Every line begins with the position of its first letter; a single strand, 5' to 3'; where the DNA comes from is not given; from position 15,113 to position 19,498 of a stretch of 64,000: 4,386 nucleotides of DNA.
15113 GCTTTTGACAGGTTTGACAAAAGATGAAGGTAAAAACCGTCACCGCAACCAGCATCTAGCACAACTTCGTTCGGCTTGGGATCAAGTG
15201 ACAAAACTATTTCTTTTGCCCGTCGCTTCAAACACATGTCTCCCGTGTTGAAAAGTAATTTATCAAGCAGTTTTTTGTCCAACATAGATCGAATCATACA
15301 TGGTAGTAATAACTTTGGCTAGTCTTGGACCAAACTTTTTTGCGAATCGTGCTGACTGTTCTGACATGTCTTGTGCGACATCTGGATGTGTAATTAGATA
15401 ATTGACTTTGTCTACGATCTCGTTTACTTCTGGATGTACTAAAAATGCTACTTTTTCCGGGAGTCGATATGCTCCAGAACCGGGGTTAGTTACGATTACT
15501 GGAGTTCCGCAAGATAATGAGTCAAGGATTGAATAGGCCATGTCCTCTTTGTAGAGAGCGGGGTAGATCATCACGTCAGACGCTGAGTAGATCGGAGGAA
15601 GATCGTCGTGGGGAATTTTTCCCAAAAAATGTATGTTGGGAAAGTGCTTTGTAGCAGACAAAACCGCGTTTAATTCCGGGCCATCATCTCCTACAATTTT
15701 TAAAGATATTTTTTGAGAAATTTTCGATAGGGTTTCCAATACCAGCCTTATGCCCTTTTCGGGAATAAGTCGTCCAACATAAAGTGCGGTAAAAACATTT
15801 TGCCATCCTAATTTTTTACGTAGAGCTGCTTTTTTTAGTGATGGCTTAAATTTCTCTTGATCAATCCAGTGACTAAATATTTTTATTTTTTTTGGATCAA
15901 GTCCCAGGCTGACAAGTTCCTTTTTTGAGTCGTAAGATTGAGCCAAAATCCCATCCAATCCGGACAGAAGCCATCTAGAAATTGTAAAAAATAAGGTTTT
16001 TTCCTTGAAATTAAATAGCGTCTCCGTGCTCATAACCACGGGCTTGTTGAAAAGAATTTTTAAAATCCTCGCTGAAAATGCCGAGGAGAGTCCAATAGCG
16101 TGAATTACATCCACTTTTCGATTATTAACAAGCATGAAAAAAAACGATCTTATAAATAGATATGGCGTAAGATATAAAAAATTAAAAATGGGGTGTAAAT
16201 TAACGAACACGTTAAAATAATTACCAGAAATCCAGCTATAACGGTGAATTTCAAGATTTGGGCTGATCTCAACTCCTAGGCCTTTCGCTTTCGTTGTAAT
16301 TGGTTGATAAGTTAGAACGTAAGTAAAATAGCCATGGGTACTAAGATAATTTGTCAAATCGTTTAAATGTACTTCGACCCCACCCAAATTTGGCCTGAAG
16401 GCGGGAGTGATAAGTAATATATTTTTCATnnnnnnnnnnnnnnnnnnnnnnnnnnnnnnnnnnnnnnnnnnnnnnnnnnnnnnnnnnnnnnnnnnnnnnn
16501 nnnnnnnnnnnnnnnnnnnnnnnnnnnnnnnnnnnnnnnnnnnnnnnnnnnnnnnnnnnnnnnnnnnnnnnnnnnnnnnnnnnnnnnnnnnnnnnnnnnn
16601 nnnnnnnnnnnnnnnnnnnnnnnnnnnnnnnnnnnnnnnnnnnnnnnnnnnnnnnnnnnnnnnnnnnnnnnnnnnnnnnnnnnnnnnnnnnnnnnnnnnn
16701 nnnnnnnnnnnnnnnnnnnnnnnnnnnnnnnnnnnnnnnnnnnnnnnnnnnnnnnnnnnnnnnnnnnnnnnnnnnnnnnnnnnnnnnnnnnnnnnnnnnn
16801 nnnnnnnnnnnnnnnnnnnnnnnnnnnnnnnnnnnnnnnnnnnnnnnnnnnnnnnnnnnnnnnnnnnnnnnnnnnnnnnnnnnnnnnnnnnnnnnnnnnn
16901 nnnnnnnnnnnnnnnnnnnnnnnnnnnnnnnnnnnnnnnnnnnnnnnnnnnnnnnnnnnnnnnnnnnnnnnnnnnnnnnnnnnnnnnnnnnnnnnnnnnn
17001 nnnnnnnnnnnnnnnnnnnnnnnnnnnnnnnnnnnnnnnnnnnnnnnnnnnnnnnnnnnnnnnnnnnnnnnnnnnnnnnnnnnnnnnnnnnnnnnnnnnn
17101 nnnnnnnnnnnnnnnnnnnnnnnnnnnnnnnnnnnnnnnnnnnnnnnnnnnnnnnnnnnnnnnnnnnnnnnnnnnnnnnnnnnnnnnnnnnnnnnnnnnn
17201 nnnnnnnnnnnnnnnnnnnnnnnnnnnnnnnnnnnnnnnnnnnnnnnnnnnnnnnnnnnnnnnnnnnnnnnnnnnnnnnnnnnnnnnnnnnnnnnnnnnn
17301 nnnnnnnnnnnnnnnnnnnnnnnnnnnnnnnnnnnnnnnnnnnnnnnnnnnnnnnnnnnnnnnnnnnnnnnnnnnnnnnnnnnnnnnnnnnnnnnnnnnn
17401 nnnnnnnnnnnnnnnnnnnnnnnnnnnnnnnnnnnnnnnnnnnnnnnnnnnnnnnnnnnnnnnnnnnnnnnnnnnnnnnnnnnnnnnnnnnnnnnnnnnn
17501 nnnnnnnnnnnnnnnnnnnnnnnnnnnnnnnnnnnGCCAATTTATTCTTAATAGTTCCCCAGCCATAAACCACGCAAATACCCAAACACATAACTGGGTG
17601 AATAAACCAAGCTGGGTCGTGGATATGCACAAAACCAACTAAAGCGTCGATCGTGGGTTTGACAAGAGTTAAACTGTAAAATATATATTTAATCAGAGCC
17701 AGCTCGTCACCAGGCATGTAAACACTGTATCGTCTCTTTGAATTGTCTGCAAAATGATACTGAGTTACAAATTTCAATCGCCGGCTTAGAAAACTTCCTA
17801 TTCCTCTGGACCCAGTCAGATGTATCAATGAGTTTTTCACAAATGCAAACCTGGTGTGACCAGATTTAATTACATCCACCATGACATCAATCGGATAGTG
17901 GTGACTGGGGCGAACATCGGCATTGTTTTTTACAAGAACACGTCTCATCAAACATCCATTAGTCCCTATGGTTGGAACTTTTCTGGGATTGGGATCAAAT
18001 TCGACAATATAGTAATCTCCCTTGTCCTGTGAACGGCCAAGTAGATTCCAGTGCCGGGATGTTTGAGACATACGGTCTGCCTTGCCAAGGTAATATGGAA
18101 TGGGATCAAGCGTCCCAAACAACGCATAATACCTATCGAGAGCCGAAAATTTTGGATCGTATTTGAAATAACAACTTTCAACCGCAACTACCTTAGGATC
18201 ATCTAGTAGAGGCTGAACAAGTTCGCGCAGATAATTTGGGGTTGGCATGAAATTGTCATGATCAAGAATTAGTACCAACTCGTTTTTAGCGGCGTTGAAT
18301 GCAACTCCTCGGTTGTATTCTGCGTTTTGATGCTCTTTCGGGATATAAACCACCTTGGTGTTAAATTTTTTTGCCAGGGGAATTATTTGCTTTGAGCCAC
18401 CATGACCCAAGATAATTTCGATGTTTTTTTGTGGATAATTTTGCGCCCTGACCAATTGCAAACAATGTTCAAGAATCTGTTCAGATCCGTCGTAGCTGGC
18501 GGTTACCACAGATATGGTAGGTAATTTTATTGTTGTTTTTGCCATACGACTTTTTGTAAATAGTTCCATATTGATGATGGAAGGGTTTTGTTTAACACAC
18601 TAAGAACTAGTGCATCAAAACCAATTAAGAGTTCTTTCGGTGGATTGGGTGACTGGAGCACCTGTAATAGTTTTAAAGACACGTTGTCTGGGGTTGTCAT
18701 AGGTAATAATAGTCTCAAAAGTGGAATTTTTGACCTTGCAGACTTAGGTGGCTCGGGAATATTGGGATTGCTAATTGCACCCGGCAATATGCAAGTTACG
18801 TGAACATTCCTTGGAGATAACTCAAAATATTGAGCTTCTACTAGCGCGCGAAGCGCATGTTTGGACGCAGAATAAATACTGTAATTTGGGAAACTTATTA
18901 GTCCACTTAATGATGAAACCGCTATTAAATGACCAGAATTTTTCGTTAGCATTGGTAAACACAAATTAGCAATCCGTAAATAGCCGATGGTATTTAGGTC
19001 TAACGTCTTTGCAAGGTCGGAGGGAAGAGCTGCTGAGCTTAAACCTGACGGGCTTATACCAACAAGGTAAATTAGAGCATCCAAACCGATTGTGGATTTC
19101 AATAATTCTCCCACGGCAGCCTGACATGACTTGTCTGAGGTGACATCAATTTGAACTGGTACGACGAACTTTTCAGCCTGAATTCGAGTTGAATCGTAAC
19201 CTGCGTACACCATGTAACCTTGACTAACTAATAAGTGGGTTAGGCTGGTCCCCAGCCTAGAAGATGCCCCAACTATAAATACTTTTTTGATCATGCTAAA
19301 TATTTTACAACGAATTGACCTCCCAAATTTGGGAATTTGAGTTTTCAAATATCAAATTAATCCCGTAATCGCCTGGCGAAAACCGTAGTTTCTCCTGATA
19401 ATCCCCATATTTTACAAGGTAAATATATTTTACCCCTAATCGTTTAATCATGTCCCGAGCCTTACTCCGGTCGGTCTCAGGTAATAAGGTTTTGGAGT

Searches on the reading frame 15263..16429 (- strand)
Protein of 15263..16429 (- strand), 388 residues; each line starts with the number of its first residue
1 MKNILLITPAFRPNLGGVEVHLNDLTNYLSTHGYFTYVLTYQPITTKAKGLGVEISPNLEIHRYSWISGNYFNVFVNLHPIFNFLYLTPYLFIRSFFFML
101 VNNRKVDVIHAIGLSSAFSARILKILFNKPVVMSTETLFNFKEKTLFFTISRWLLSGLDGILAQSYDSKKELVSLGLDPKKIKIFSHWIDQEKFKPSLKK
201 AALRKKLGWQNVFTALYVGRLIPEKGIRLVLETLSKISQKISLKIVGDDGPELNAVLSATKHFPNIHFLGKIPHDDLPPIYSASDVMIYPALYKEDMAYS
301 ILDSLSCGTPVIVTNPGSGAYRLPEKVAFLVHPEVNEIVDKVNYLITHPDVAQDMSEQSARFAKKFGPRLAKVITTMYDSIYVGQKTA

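Call 13: search_protein_families(library=pfam, proteins=[window:15263-16429:-], max_evalue=0.001)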
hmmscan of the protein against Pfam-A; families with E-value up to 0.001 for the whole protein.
window:15263-16429:- (388 aa): 5 families
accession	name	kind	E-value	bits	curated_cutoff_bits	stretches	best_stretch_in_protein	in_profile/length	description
PF00534.26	Glycos_transf_1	-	2.3e-24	86.3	26.4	1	202-359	4-169/172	Glycosyl transferases group 1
PF13692.12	Glyco_trans_1_4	-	4.1e-22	79.4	27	1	214-347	3-141/142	Glycosyl transferases group 1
PF13439.12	Glyco_transf_4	-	3.5e-14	53.6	28.5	1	16-192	2-169/170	Glycosyltransferase Family 4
PF13524.12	Glyco_trans_1_2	-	1.2e-09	38.7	25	1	229-360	4-126/144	Glycosyl transferase-like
PF13579.12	Glyco_trans_4_4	-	5.7e-06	27.2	29.7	1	86-185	53-155/158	Glycosyl transferase 4-like domain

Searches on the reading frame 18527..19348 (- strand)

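Call 13: search_protein_families(library=pfam, proteins=[window:18527-19348:-], max_evalue=0.001)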
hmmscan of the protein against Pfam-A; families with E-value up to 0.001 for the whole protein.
window:18527-19348:- (273 aa): 4 families
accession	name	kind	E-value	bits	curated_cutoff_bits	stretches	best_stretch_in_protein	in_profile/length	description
PF00106.31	adh_short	-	1.6e-30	106.5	26.6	1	21-193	1-183/195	short chain dehydrogenase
PF13561.12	adh_short_C2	-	4e-24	85.9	27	1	60-196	46-180/236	Enoyl-(Acyl carrier protein) reductase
PF08659.16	KR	-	0.00013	22.4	22.6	0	24-172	4-162/180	KR domain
PF01370.27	Epimerase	-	0.00044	20.2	20.9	1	23-172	1-155/240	NAD dependent epimerase/dehydratase family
